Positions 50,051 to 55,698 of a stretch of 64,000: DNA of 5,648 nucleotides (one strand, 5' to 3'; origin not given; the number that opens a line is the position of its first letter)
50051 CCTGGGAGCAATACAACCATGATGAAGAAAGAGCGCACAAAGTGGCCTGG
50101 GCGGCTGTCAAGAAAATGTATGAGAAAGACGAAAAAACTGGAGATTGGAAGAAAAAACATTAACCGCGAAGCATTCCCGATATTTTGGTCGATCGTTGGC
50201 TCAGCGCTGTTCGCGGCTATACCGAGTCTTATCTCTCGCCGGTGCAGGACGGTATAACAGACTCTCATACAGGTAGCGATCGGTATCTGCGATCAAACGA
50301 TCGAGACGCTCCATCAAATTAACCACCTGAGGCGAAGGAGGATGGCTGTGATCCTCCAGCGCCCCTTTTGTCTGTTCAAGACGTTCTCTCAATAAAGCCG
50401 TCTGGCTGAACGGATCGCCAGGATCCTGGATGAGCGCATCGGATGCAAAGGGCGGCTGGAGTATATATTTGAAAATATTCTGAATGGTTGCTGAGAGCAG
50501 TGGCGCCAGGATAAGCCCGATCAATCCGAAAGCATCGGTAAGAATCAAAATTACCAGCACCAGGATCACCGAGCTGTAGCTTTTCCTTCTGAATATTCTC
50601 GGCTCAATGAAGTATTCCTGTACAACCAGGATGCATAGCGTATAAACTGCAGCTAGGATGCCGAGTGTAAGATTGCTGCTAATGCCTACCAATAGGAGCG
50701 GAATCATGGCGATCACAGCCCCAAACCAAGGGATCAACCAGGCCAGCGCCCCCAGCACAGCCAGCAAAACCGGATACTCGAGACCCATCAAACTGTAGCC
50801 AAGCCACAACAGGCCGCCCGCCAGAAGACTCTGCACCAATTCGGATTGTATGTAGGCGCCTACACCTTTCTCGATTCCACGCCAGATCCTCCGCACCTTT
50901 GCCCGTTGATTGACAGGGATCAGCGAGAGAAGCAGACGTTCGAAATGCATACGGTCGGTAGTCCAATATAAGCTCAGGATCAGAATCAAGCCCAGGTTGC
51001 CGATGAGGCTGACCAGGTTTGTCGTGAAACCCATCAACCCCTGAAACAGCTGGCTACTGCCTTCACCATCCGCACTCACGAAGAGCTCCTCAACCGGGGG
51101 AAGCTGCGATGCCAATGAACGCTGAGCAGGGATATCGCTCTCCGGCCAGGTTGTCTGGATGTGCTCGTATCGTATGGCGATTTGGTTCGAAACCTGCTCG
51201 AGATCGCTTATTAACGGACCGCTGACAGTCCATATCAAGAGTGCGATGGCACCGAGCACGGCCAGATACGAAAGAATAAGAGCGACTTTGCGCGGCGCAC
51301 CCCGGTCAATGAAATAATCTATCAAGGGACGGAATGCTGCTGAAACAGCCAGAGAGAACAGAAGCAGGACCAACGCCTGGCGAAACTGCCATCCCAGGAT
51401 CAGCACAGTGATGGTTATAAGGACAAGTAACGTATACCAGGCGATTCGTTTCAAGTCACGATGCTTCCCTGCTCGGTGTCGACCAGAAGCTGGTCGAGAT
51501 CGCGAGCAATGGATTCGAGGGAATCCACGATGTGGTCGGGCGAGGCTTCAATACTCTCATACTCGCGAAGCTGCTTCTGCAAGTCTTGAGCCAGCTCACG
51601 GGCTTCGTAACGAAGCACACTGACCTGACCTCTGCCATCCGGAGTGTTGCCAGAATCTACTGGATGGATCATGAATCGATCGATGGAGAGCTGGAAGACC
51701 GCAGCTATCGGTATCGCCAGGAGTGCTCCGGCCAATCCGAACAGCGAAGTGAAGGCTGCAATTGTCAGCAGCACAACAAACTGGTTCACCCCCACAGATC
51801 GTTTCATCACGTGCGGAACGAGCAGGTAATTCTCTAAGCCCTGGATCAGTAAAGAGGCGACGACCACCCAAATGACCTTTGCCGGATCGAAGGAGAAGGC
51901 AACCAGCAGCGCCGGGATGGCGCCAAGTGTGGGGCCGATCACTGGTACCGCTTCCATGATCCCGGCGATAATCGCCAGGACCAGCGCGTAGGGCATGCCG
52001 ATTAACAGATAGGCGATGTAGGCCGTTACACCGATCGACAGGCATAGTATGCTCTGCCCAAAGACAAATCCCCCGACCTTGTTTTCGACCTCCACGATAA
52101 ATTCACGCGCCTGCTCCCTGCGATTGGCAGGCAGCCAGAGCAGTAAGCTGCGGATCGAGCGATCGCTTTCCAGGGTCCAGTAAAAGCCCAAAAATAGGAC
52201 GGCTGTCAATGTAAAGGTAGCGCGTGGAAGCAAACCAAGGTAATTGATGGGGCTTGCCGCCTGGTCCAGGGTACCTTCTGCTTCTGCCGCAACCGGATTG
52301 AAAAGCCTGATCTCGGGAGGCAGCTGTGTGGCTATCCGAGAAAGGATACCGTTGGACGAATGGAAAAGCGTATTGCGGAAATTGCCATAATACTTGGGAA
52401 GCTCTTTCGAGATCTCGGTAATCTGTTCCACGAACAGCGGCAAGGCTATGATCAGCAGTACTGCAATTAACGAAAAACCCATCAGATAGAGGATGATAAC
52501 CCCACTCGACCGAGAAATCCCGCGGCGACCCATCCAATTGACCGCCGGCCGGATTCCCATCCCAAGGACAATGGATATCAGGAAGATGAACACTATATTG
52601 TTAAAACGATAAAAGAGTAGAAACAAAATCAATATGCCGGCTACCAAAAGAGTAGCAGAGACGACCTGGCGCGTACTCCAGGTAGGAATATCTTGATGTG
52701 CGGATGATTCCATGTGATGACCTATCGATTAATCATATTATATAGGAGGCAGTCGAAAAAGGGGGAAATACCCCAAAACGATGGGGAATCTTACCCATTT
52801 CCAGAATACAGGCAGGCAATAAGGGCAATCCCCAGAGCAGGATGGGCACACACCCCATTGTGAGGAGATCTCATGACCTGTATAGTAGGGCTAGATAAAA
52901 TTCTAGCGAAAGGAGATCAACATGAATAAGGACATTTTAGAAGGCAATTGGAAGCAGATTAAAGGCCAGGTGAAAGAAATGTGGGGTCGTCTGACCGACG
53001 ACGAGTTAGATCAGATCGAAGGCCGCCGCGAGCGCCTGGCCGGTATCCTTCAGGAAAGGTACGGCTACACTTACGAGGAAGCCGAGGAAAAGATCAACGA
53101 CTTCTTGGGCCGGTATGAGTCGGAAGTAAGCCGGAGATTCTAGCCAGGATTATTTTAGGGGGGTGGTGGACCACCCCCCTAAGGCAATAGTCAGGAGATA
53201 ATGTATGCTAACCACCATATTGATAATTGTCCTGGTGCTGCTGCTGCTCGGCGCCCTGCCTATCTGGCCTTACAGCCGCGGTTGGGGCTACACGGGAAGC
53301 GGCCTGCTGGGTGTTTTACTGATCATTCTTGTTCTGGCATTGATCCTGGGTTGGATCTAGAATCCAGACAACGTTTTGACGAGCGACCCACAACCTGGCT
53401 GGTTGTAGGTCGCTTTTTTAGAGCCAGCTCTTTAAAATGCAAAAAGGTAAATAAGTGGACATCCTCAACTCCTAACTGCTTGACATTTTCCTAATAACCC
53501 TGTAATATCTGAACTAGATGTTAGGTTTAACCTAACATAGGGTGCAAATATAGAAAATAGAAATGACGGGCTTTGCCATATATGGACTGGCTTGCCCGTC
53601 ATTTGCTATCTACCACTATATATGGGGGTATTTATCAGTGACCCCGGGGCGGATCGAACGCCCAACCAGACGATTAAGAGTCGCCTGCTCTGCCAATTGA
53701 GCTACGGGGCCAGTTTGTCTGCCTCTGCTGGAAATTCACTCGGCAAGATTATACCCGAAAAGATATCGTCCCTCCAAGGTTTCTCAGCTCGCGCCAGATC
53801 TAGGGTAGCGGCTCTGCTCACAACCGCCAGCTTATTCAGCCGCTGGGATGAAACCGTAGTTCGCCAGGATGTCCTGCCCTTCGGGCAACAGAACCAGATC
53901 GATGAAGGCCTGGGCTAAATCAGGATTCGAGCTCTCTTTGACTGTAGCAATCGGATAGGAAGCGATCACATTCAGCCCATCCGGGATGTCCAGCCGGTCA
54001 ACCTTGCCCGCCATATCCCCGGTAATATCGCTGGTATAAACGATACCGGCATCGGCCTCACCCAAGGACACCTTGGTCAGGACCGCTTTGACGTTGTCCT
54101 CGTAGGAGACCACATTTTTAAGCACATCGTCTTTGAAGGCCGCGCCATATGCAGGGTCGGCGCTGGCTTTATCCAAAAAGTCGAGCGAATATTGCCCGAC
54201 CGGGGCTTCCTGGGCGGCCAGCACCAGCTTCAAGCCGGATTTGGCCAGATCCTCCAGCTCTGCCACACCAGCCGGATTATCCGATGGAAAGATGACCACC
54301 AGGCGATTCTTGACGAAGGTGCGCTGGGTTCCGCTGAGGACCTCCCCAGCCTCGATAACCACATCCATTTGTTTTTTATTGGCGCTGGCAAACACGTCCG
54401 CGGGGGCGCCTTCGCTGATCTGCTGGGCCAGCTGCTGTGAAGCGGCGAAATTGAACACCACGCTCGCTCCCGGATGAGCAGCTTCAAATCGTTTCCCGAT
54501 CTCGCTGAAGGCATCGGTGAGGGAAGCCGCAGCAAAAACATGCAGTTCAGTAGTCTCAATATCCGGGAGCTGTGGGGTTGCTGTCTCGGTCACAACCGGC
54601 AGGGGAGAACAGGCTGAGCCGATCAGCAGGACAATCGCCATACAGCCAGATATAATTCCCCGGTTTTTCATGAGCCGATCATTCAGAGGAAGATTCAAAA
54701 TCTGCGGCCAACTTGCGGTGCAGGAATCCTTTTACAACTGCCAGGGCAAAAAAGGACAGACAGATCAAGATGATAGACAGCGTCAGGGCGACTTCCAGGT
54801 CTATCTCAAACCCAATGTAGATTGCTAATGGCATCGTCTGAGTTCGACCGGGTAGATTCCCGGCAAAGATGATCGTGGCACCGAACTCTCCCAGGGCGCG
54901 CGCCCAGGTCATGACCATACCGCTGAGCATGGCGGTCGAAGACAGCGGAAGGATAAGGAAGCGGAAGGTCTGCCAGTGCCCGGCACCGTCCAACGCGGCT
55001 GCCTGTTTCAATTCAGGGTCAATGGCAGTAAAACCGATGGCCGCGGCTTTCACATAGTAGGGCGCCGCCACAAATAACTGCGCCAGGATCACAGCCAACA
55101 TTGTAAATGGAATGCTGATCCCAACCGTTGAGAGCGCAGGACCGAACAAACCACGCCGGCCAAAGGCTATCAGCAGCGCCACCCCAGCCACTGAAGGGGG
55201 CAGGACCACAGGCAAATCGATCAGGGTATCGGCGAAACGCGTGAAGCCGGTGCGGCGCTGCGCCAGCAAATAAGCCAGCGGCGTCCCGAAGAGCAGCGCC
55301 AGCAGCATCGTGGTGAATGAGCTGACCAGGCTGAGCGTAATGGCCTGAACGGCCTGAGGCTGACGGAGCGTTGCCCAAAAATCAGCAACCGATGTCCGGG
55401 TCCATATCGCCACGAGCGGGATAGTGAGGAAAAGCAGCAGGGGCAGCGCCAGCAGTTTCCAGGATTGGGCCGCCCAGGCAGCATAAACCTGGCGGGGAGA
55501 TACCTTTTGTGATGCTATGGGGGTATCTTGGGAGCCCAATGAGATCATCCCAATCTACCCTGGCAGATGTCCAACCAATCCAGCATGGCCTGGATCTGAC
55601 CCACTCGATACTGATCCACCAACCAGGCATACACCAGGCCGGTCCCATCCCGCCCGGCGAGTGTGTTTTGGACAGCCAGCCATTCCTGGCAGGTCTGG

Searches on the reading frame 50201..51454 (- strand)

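Call 8: search_protein_families(library=pfam, proteins=[window:50201-51454:-], max_evalue=0.001)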
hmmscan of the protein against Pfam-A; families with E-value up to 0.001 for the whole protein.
window:50201-51454:- (417 aa): 1 family
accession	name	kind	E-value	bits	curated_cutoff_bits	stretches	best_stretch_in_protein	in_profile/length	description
PF01594.21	AI-2E_transport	-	9.3e-42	143.8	34.3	1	10-331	3-326/327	AI-2E family transporter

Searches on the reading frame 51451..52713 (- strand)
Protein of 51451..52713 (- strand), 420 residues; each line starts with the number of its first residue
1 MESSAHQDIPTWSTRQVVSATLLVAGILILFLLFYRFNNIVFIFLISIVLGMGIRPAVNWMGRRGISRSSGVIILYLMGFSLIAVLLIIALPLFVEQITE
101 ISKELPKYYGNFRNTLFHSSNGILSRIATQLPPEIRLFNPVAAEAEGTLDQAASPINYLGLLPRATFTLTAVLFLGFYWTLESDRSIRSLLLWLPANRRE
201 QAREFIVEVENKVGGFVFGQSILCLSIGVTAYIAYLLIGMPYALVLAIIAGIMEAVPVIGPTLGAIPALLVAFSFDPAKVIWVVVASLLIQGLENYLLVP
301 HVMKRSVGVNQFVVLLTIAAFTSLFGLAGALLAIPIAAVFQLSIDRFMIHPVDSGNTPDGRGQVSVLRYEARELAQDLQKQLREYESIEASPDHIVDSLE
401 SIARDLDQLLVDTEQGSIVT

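Call 8: search_protein_families(library=pfam, proteins=[window:51451-52713:-], max_evalue=0.001)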
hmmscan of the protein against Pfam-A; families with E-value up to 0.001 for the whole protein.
window:51451-52713:- (420 aa): 1 family
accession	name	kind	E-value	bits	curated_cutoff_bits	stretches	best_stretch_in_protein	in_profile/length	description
PF01594.21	AI-2E_transport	-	1.6e-57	195.6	34.3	1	23-345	3-324/327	AI-2E family transporter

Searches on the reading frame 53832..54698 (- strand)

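Call 8: search_protein_families(library=pfam, proteins=[window:53832-54698:-], max_evalue=0.001)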
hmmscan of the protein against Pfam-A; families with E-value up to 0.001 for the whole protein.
window:53832-54698:- (288 aa): 3 families
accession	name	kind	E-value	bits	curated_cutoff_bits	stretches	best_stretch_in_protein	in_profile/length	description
PF13531.11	SBP_bac_11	-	1.5e-54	185.6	25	1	52-283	1-226/227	Bacterial extracellular solute-binding protein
PF01547.30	SBP_bac_1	-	1.5e-25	91.3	26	1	57-275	1-306/307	Bacterial extracellular solute-binding protein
PF12727.12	PBP_like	-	0.00029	20.5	27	1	126-220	64-150/193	PBP superfamily domain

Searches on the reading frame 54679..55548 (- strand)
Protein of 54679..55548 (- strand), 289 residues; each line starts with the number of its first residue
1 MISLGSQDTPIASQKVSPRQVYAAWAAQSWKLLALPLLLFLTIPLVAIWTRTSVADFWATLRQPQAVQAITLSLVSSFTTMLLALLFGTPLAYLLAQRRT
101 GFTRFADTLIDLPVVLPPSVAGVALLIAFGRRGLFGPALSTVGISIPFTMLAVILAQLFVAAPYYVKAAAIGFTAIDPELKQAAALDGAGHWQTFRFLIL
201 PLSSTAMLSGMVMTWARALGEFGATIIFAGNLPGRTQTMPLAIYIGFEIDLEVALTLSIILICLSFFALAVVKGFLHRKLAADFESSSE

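Call 8: search_protein_families(library=pfam, proteins=[window:54679-55548:-], max_evalue=0.001)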
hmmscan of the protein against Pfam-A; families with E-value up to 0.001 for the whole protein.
window:54679-55548:- (289 aa): 1 family
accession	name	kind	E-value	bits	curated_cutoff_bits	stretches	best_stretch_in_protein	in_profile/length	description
PF00528.27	BPD_transp_1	-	1.8e-15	57.6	26.4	1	88-270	1-175/184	Binding-protein-dependent transport system inner membrane component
